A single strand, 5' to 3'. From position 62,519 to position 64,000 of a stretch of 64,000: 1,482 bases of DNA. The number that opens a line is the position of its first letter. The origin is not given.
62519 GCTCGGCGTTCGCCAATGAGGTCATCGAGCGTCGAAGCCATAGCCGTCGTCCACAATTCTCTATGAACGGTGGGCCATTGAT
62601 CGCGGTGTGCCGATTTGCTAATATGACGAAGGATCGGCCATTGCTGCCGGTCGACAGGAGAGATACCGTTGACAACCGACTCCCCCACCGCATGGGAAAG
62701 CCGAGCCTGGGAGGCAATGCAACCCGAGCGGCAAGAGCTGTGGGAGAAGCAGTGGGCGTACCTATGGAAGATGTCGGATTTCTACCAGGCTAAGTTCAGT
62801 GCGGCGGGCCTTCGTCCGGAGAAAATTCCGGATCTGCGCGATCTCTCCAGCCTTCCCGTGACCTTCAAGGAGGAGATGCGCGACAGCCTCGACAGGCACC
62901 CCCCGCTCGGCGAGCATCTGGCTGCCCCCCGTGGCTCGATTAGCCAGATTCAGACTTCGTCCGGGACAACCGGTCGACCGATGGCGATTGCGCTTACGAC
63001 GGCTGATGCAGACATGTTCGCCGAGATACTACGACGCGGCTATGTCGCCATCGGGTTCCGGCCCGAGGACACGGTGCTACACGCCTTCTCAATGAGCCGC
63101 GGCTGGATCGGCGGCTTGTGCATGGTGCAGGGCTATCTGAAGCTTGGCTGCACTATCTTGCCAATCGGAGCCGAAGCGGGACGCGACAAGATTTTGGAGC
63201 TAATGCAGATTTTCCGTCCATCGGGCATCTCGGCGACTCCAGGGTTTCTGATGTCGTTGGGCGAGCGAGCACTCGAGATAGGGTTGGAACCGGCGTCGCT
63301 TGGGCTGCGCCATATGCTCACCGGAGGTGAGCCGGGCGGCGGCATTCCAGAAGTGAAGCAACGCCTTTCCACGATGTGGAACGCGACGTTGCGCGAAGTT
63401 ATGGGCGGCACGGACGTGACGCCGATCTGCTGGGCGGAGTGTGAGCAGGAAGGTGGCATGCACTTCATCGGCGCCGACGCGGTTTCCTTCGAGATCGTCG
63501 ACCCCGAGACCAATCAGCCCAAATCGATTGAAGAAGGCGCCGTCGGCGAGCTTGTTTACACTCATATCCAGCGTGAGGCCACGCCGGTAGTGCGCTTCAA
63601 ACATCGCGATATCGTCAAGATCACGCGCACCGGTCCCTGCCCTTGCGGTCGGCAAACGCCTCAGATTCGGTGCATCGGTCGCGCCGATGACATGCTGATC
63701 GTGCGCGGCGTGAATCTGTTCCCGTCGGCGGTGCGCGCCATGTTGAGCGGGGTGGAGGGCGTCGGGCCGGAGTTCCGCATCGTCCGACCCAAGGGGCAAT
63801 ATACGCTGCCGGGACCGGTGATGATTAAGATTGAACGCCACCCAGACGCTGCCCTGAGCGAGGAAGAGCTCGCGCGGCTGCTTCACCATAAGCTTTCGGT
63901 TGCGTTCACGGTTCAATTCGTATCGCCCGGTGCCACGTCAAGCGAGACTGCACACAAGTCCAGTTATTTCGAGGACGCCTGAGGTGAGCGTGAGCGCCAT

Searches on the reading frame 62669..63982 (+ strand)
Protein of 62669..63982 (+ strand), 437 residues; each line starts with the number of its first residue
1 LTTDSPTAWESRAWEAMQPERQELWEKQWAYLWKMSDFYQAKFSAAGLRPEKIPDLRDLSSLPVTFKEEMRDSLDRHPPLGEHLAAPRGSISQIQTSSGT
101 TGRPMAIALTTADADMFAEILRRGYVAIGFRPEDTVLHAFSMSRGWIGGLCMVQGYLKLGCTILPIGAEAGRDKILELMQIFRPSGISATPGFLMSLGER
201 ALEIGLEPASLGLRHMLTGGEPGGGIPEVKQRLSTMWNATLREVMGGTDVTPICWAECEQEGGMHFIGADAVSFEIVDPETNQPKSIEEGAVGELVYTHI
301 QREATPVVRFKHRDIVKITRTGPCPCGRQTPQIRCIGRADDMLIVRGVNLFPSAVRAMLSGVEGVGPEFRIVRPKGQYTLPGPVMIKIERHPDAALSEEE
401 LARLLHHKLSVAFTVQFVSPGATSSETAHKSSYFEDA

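Call 9: find_encoding_contigs(protein=window:62669-63982:+, flank=10000, max_places=10)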
Protein window:62669-63982:+ (437 aa): no gene with exactly this product is on record in the collection.

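Call 11: search_protein_families(library=pfam, proteins=[window:62669-63982:+], max_evalue=0.01)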
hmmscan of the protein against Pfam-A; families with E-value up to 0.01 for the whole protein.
window:62669-63982:+ (437 aa): 2 families
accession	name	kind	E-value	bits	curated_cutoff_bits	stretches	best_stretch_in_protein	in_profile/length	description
PF00501.34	AMP-binding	-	8e-15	54.9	29.9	1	85-297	158-374/384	AMP-binding enzyme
PF14535.12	AMP-binding_C_2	-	3.5e-06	27.6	25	1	347-426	1-85/96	AMP-binding enzyme C-terminal domain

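Call 12: find_homologous_proteins(query=window:62669-63982:+, max_evalue=1e-30)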
Query window:62669-63982:+ (437 aa): 3803 proteins with E <= 1e-30 among 8000 candidates; the best 120 are listed.
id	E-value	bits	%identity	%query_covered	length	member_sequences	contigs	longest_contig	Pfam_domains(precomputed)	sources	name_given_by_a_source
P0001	2.4e-297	1004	100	100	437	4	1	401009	PF00501.35,PF14535.13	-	-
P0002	2.2e-264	895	88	100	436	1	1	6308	PF00501.35,PF14535.13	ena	-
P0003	1.2e-258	876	87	100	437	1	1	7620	PF00501.35,PF14535.13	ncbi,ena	-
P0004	1.1e-251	853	85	100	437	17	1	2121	PF00501.35,PF14535.13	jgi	jgi:phenylacetate-CoA ligase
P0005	1.7e-244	830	82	100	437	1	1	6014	PF00501.35,PF14535.13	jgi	jgi:phenylacetate-CoA ligase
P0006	1.6e-242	823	82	100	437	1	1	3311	PF00501.35,PF14535.13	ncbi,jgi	jgi:phenylacetate-CoA ligase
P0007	1.9e-242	823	80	100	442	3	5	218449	PF00501.35,PF14535.13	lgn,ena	-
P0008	4.1e-238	809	79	99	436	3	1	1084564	PF00501.35,PF14535.13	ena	-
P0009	3.4e-208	710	70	100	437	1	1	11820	PF00501.35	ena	-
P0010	2.4e-198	677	66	100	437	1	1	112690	PF00501.35,PF14535.13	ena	-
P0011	4.8e-193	660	65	99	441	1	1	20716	PF00501.35,PF14535.13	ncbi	ncbi:MAG: phenylacetate--CoA ligase family protein [Burkholderiales bacterium]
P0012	1.0e-190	652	64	99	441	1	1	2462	PF00501.35,PF14535.13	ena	-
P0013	1.1e-185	636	62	99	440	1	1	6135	PF00501.35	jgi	-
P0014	2.6e-185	635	61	99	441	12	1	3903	PF00501.35,PF14535.13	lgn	-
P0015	2.5e-184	631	62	99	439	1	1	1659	PF00501.35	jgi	jgi:phenylacetate-CoA ligase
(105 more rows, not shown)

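Call 13: find_encoding_contigs(protein=P0007, flank=10000, max_places=6)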
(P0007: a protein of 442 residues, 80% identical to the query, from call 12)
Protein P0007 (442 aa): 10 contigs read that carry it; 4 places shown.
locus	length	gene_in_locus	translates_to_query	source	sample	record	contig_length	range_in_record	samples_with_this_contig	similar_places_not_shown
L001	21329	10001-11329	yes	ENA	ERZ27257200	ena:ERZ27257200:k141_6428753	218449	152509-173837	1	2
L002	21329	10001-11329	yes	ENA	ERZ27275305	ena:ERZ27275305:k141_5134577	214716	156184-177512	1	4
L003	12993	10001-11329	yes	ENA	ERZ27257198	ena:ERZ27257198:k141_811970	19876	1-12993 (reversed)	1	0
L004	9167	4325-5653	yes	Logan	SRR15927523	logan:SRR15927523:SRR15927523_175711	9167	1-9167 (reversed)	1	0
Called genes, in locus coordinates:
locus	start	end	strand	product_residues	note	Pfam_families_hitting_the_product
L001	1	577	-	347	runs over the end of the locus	PF16868:NMT1_3 (weak)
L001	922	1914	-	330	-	PF12706:Lactamase_B_2 (faint), PF23023:Anti-Pycsar_Apyc1 (faint), PF00753:Lactamase_B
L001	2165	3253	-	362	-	PF01494:FAD_binding_3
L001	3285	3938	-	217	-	-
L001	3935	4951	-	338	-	-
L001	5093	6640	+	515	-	PF00135:COesterase, PF20434:BD-FAE, PF07859:Abhydrolase_3 (faint)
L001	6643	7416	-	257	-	PF00378:ECH_1, PF16113:ECH_2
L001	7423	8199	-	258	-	PF00106:adh_short, PF08659:KR, PF01370:Epimerase (faint), PF13561:adh_short_C2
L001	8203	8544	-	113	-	PF13564:DoxX_2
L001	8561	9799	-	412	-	PF00296:Bac_luciferase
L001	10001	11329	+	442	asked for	PF00501:AMP-binding, PF14535:AMP-binding_C_2 (weak)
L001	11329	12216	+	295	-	PF08450:SGL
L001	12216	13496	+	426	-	PF02771:Acyl-CoA_dh_N (faint), PF08028:Acyl-CoA_dh_2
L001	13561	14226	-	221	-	PF00440:TetR_N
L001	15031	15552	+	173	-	PF01047:MarR, PF12802:MarR_2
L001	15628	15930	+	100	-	-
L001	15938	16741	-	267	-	PF03807:F420_oxidored (weak), PF14748:P5CR_dimer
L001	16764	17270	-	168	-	PF10722:YbjN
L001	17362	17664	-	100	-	PF04380:BMFP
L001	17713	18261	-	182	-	PF03073:TspO_MBR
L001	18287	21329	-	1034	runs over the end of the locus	PF00873:ACR_tran, PF03176:MMPL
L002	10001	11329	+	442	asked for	PF00501:AMP-binding, PF14535:AMP-binding_C_2 (weak)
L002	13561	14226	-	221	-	PF00440:TetR_N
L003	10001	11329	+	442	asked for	PF00501:AMP-binding, PF14535:AMP-binding_C_2 (weak)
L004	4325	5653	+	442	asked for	PF00501:AMP-binding, PF14535:AMP-binding_C_2 (weak)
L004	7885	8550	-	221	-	PF00440:TetR_N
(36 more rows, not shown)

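Call 14: find_encoding_contigs(protein=P0008, flank=10000, max_places=6)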
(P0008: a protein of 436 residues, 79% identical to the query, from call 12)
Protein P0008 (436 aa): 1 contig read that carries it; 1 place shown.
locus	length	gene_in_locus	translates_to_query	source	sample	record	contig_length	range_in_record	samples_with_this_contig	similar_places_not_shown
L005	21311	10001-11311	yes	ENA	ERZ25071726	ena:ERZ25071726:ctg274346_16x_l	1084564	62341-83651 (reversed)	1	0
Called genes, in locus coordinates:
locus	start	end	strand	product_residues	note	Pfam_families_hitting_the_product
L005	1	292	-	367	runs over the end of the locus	PF00296:Bac_luciferase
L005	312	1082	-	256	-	PF00106:adh_short, PF01370:Epimerase (weak), PF08659:KR, PF13561:adh_short_C2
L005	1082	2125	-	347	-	PF16868:NMT1_3 (weak)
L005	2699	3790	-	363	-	PF01494:FAD_binding_3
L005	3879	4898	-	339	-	-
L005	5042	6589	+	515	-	PF00135:COesterase, PF20434:BD-FAE (weak), PF07859:Abhydrolase_3 (faint)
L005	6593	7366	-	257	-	PF00378:ECH_1, PF16113:ECH_2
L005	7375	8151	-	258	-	PF00106:adh_short, PF08659:KR, PF01370:Epimerase (weak), PF13561:adh_short_C2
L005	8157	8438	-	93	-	PF13564:DoxX_2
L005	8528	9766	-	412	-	PF00296:Bac_luciferase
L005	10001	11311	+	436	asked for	PF00501:AMP-binding, PF14535:AMP-binding_C_2 (weak)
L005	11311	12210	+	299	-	PF08450:SGL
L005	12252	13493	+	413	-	PF08028:Acyl-CoA_dh_2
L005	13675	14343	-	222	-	PF00440:TetR_N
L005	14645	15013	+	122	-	PF00872:Transposase_mut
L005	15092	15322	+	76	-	PF00872:Transposase_mut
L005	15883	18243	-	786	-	PF07715:Plug, PF00593:TonB_dep_Rec_b-barrel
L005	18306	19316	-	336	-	PF23023:Anti-Pycsar_Apyc1, PF00753:Lactamase_B, PF12706:Lactamase_B_2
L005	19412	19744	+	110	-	PF13683:rve_3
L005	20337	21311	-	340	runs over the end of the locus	PF00356:LacI, PF01381:HTH_3 (faint), PF13407:Peripla_BP_4 (weak), PF00532:Peripla_BP_1, PF13377:Peripla_BP_3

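Call 21: find_encoding_contigs(protein=P0003, flank=10000, max_places=4)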
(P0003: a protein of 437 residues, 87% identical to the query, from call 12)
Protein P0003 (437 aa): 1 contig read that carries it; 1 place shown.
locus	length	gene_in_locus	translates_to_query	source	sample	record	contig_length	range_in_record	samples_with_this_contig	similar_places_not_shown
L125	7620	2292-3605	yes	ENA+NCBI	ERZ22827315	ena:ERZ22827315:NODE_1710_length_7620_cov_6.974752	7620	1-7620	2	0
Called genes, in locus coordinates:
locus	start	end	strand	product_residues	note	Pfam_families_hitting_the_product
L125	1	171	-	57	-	?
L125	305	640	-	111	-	PF13564:DoxX_2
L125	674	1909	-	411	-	PF00296:Bac_luciferase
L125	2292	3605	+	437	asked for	PF00501:AMP-binding, PF14535:AMP-binding_C_2 (weak)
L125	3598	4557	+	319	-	PF08450:SGL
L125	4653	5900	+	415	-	PF08028:Acyl-CoA_dh_2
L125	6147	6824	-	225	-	PF00440:TetR_N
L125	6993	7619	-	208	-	?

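Call 22: find_encoding_contigs(protein=P0010, flank=10000, max_places=4)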
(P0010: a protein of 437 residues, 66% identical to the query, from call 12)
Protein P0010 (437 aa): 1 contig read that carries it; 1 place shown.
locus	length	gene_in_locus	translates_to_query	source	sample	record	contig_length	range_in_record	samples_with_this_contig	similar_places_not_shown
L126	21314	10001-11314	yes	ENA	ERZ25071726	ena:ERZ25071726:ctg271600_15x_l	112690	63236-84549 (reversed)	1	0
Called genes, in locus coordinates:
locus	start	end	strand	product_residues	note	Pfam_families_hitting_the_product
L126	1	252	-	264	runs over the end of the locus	PF00106:adh_short, PF01370:Epimerase (weak), PF13561:adh_short_C2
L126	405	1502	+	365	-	PF03480:DctP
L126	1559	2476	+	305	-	PF08450:SGL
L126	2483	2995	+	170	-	PF04290:DctQ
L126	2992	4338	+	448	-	PF06808:DctM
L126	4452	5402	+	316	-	PF03328:HpcH_HpaI, PF15617:C-C_Bond_Lyase (faint)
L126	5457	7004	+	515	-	PF00501:AMP-binding, PF13193:AMP-binding_C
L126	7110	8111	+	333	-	PF03480:DctP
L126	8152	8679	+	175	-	PF04290:DctQ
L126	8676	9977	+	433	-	PF06808:DctM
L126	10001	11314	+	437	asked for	PF00501:AMP-binding, PF14535:AMP-binding_C_2 (weak)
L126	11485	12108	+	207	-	PF00440:TetR_N, PF17932:TetR_C_24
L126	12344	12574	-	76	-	PF13817:DDE_Tnp_IS66_C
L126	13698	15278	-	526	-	PF13007:LZ_Tnp_IS66, PF13005:zf-IS66, PF03050:DDE_Tnp_IS66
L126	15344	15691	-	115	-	PF05717:TnpB_IS66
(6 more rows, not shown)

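Call 23: find_encoding_contigs(protein=P0009, flank=10000, max_places=4)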
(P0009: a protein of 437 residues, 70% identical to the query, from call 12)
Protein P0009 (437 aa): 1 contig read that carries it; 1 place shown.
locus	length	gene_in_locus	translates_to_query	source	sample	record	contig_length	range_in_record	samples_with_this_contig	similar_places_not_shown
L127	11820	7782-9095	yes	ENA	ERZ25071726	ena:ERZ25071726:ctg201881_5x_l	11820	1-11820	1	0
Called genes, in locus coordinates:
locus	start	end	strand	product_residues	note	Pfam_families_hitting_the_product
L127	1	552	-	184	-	?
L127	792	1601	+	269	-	PF03480:DctP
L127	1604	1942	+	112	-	-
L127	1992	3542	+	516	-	PF00501:AMP-binding, PF13193:AMP-binding_C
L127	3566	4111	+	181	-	PF04290:DctQ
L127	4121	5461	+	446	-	PF06808:DctM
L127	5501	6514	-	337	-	PF08240:ADH_N, PF16912:Glu_dehyd_C (weak), PF00107:ADH_zinc_N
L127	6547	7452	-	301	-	PF08450:SGL, PF03088:Str_synth (faint)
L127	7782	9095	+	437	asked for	PF00501:AMP-binding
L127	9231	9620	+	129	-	PF00378:ECH_1, PF16113:ECH_2 (weak)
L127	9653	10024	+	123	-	PF00378:ECH_1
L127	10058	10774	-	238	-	PF00005:ABC_tran, PF13304:AAA_21 (faint)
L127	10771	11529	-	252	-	PF00005:ABC_tran, PF13304:AAA_21 (faint), PF12399:BCA_ABC_TP_C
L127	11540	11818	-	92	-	?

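Call 27: search_solved_structures(query=L001:13561-14226:-, max_evalue=0.001)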
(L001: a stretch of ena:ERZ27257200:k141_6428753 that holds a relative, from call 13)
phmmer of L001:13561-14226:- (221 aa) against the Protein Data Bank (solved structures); distinct sequences matched with E-value up to 0.001: 42.
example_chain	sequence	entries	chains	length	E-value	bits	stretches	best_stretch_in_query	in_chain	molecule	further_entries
6el2_A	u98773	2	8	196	1e-18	71.1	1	24-187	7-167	Transcriptional regulator TetR family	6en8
5gp9_A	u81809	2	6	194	8.9e-12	48.5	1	32-174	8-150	Transcriptional regulator (TetR/AcrR family)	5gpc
5gpa_A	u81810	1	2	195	1e-11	48.3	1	32-174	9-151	Transcriptional regulator (TetR/AcrR family)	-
1vi0_A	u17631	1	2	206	3e-07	33.7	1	34-172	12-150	transcriptional regulator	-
3whb_A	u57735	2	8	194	3.1e-07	33.7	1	35-172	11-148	Fatty acid metabolism regulator protein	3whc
4me9_A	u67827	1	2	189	7.5e-07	32.4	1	32-138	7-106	Transcriptional regulator, TetR family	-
6azh_A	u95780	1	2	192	1.3e-06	31.6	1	32-155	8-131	TetR family transcriptional regulator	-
2hyt_A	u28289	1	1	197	2.1e-06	31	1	23-133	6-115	TetR-family transcriptional regulator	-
3mnl_A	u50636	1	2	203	6.6e-06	29.3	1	29-165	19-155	TRANSCRIPTIONAL REGULATORY PROTEIN (PROBABLY TETR-FAMILY)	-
5cw8_A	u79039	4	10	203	6.8e-06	29.3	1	30-165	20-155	HTH-type transcriptional repressor KstR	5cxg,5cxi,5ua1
5ua2_A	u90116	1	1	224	6.9e-06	29.3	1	28-165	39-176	HTH-type transcriptional repressor KstR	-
5aqc_A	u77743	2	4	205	7.1e-06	29.2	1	30-165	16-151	HTH-TYPE TRANSCRIPTIONAL REPRESSOR KSTR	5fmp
3aqs_A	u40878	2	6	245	9.4e-06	28.8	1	17-80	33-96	Bacterial regulatory proteins, tetR family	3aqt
3lwj_A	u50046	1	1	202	1.7e-05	28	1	30-111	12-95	Putative TetR-family transcriptional regulator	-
6wp7_A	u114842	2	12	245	2e-05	27.8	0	22-83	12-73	AvaR1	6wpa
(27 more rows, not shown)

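Call 28: search_protein_families(library=ncbifam, proteins=[L001:13561-14226:-, L005:13675-14343:-, L125:6147-6824:-, window:62669-63982:+], max_evalue=0.001)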
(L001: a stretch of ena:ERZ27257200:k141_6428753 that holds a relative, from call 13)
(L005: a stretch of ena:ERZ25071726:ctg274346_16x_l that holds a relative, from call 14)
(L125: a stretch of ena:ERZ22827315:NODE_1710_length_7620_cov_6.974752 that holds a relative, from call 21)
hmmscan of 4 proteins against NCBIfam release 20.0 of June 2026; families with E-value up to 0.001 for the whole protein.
L001:13561-14226:- (221 aa): 13 families
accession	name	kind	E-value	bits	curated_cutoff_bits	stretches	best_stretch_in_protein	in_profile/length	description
NF053878.1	FATransRegFadRBac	equivalog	4.9e-13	49.3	200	1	34-173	7-146/190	fatty acid metabolism transcriptional regulator FadR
NF041196.1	ScbR_bind_reg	equivalog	1.5e-10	41.6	150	1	26-204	2-179/191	ScbR family autoregulator-binding transcription factor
NF053731.1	TransRegFasRMycb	equivalog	1.6e-10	41.1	330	1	28-184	10-168/199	HTH-type transcriptional activator FasR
NF051852.1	efflux_TF_MtrR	exception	3.8e-08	33.3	280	1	27-126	7-107/205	multidrug efflux system transcriptional repressor MtrR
NF051457.1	acryl_TF_AcuR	equivalog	1.3e-07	31.1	247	1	15-79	3-66/204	acrylate utilization transcriptional regulator AcuR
TIGR03384.1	betaine_BetI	equivalog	2e-07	30.9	201.3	1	29-107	7-85/189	choline-binding transcriptional repressor BetI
NF033703.1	transcr_KstR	equivalog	2.3e-07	30.6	280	1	34-175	11-152/185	cholesterol catabolism transcriptional regulator KstR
NF001978.0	PRK00767.1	equivalog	3.8e-07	30.1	118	1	31-103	9-81/197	transcriptional regulator BetI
NF007430.0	PRK09975.1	equivalog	2e-06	27.1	274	1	27-135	8-120/220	acrEF/envCD operon transcriptional regulator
NF008402.0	PRK11202.1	equivalog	1.1e-05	25.2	151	1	23-142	4-124/211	HTH-type transcriptional repressor FabR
NF040929.1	quorum_TF_HapR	equivalog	6.2e-05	22.8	350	1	28-96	13-81/200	LuxR/HapR/OpaR family quorum-sensing transcriptional regulator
NF050111.1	TransRegSACE7040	equivalog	0.00028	20.8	250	1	32-102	3-73/186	SACE_7040 family transcriptional regulator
NF058643.1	TranRegCurRPseudo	equivalog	0.00087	19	300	0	29-96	6-73/193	TetR family transcriptional repressor CurR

L005:13675-14343:- (222 aa): 16 families
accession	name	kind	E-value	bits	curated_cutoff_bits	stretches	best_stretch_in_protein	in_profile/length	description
NF053878.1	FATransRegFadRBac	equivalog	1.4e-12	47.8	200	1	35-174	7-146/190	fatty acid metabolism transcriptional regulator FadR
NF053731.1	TransRegFasRMycb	equivalog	3.5e-12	46.5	330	1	21-215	2-192/199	HTH-type transcriptional activator FasR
NF041196.1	ScbR_bind_reg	equivalog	4.9e-10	39.9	150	1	27-116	2-91/191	ScbR family autoregulator-binding transcription factor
NF051852.1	efflux_TF_MtrR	exception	4.4e-08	33.2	280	1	28-127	7-107/205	multidrug efflux system transcriptional repressor MtrR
TIGR03384.1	betaine_BetI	equivalog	1.6e-07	31.2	201.3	1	30-114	7-91/189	choline-binding transcriptional repressor BetI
NF001978.0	PRK00767.1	equivalog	2.7e-07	30.6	118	1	31-107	8-85/197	transcriptional regulator BetI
NF051457.1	acryl_TF_AcuR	equivalog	8.3e-07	28.5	247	1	25-86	11-72/204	acrylate utilization transcriptional regulator AcuR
NF033703.1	transcr_KstR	equivalog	1.6e-06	27.9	280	1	33-175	9-151/185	cholesterol catabolism transcriptional regulator KstR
NF007430.0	PRK09975.1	equivalog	2.6e-06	26.7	274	1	24-135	5-119/220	acrEF/envCD operon transcriptional regulator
NF040929.1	quorum_TF_HapR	equivalog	3.6e-06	26.8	350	1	20-193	5-179/200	LuxR/HapR/OpaR family quorum-sensing transcriptional regulator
NF011572.0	PRK14996.1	equivalog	0.00013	21.9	144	1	30-107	7-82/192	TetR family transcriptional regulator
NF008402.0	PRK11202.1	equivalog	0.00013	21.7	151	1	24-156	4-137/211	HTH-type transcriptional repressor FabR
NF058643.1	TranRegCurRPseudo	equivalog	0.00015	21.5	300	1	30-116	6-89/193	TetR family transcriptional repressor CurR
NF007949.0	PRK10668.1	equivalog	0.00024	20.7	271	1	27-85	7-65/216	multidrug efflux transporter transcriptional repressor AcrR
TIGR03968.1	mycofact_TetR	equivalog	0.00033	20.3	224.9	0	31-79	9-61/190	mycofactocin system transcriptional regulator MftR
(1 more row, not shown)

L125:6147-6824:- (225 aa): 17 families
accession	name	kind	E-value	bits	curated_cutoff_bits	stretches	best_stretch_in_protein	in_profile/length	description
NF053878.1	FATransRegFadRBac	equivalog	4.8e-12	46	200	1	38-176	7-146/190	fatty acid metabolism transcriptional regulator FadR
NF053731.1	TransRegFasRMycb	equivalog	7.9e-11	42.1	330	1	31-144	9-122/199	HTH-type transcriptional activator FasR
NF041196.1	ScbR_bind_reg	equivalog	1.1e-10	42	150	1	30-167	2-142/191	ScbR family autoregulator-binding transcription factor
TIGR03384.1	betaine_BetI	equivalog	1.4e-07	31.4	201.3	1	33-107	7-81/189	choline-binding transcriptional repressor BetI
NF051852.1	efflux_TF_MtrR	exception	1.5e-07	31.4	280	1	31-129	7-107/205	multidrug efflux system transcriptional repressor MtrR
NF001978.0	PRK00767.1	equivalog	2.4e-07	30.8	118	1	34-105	8-80/197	transcriptional regulator BetI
NF051457.1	acryl_TF_AcuR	equivalog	3.5e-07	29.7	247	1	22-91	6-74/204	acrylate utilization transcriptional regulator AcuR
NF033703.1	transcr_KstR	equivalog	6.8e-07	29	280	1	36-178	9-152/185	cholesterol catabolism transcriptional regulator KstR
NF007430.0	PRK09975.1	equivalog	1.8e-06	27.2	274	1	27-183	5-168/220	acrEF/envCD operon transcriptional regulator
NF008402.0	PRK11202.1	equivalog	0.00018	21.2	151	1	27-151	4-130/211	HTH-type transcriptional repressor FabR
NF007949.0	PRK10668.1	equivalog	0.0002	20.9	271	1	31-93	8-70/216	multidrug efflux transporter transcriptional repressor AcrR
TIGR02366.1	DHAK_reg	equivalog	0.00022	21.3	129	1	45-133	14-95/176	dihydroxyacetone kinase transcriptional activator DhaS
NF058643.1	TranRegCurRPseudo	equivalog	0.00025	20.8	300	1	33-102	6-75/193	TetR family transcriptional repressor CurR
NF000040.3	Tn10_TetC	equivalog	0.00031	21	425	1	37-124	16-103/197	tetracyline resistance-associated transcriptional repressor TetC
NF050111.1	TransRegSACE7040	equivalog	0.00053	19.9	250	1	36-113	3-80/186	SACE_7040 family transcriptional regulator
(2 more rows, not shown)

window:62669-63982:+ (437 aa): 17 families
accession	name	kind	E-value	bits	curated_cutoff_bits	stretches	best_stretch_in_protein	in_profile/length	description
NF041878.1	paak_haloarch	equivalog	2.2e-62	211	700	1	18-414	14-398/427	phenylacetate--CoA ligase PaaK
TIGR02155.1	PA_CoA_ligase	equivalog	7.5e-61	205.9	646.3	1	33-420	24-405/422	phenylacetate--CoA ligase PaaK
NF053551.1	FlxY_rubin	equivalog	3.2e-46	157.9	520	1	17-422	9-404/424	flexirubin biosynthesis putative acyl-CoA ligase FlxY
NF045666.1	DVU1553_fam_AMP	equivalog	1.1e-30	106.8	300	1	16-334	22-325/331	DVU_1553 family AMP-dependent CoA ligase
TIGR03335.1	F390_ftsA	equivalog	1.8e-28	99.5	458.7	1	30-348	27-338/445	coenzyme F390 synthetase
NF041217.1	BagE_FevW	exception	1.2e-23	83.7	800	1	53-349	38-321/424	bagremycin/ferroverdin synthetase BagE/FevW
NF053567.1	HBDA_AROS1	equivalog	1.5e-09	36.8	1000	1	93-221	175-297/523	3-hydroxybenzoate--CoA ligase HbdA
NF009071.0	PRK12406.1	subfamily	6.4e-09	34.8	701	1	93-410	158-471/510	acyl-CoA synthetase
TIGR01733.1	AA-adenyl-dom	subfamily_domain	4.4e-07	29.1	317.4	1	88-365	119-404/409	amino acid adenylation domain-containing protein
TIGR02262.1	benz_CoA_lig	subfamily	1.4e-05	24.1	375.25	1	91-361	163-428/508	benzoate-CoA ligase family protein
TIGR02304.1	aden_form_hyp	equivalog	4.7e-05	22.6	251.9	1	296-373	283-365/430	F390 synthetase-related protein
NF005702.0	PRK07514.1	subfamily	7.8e-05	21.2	558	0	330-409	391-468/506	malonyl-CoA synthase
NF004114.0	PRK05605.1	equivalog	8.6e-05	21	766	1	86-367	218-497/575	long-chain-fatty-acid--CoA ligase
NF004837.0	PRK06187.1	subfamily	0.00012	20.4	476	1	88-365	169-448/531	long-chain-fatty-acid--CoA ligase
NF006167.0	PRK08308.1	equivalog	0.00014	20.8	513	0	331-365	305-339/414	acyl-CoA synthetase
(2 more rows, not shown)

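Call 30: find_related_loci(query=A2, collection=metagenome_contigs, flank=10000)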
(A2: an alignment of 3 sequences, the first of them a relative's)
Query A2 (220 aa) in metagenome_contigs; peptide patterns used: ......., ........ (x = any residue, [..] = any of these).
600 stretches matched a pattern (row limit reached: there are more); 233 encode a relative of the query (tblastn E <= 1e-3); the best 80 are kept; 80 distinct loci.
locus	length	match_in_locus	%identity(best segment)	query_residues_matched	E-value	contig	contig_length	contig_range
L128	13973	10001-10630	50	2-210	4e-67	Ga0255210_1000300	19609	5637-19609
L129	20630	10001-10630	50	2-210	4e-67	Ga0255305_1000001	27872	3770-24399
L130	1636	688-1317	50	2-210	4e-70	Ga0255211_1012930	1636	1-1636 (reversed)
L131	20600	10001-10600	51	15-214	2e-66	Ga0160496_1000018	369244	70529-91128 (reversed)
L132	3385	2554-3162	49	7-214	3e-60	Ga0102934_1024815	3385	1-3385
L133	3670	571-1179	49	7-214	3e-60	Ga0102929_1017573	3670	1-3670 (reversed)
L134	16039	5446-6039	48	18-213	2e-59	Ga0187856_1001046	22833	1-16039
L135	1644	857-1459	51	14-214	1e-60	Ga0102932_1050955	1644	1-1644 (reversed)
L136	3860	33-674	45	1-214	5e-57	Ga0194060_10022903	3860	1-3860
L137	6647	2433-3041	46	14-214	7e-57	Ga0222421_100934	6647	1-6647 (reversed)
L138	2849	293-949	45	1-214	2e-56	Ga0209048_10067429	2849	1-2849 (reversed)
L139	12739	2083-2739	43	1-214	3e-56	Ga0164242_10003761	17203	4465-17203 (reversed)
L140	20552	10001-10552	48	30-214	4e-55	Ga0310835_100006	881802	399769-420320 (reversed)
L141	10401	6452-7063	47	13-217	3e-54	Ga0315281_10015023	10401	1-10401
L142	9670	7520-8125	48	18-214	3e-53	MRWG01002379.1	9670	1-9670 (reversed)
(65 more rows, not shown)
